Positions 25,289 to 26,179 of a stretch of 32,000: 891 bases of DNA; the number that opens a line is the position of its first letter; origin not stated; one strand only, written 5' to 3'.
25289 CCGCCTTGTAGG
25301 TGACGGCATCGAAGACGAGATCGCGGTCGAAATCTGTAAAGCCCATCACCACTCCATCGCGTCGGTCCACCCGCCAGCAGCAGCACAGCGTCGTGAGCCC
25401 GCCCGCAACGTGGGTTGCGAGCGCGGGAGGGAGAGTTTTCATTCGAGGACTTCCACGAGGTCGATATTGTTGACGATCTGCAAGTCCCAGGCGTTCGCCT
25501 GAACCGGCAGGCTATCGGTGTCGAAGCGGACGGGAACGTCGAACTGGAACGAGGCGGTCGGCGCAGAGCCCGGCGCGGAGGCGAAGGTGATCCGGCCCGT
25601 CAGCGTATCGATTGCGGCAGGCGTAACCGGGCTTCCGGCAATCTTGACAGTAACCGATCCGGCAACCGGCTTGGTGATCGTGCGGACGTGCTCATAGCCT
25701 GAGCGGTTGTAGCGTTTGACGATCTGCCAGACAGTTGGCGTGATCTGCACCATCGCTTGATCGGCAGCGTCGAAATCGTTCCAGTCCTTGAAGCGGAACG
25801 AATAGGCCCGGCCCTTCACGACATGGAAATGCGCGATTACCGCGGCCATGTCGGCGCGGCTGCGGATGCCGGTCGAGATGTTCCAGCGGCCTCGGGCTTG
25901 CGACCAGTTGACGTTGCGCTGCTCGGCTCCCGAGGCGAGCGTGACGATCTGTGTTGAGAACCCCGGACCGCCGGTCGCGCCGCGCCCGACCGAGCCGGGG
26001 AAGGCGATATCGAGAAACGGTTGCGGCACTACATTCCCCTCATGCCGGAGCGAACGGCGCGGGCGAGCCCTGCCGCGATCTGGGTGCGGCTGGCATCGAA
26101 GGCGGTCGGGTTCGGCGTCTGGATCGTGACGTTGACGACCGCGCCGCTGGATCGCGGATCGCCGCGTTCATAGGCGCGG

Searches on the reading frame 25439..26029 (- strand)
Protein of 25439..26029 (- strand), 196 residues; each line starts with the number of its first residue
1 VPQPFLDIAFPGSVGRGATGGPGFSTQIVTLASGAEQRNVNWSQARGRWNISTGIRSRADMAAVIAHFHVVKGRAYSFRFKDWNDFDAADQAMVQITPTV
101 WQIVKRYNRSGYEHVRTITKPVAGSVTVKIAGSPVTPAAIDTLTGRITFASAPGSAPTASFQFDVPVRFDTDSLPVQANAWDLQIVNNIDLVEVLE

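Call 48: search_protein_families(library=pfam, proteins=[window:25439-26029:-], max_evalue=0.001)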
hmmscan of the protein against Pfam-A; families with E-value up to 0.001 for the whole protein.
window:25439-26029:- (196 aa): 1 family
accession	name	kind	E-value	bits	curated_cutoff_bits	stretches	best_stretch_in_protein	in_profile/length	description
PF09343.15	DUF2460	-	2e-58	197.7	30.4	1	7-194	2-204/205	Conserved hypothetical protein 2217 (DUF2460)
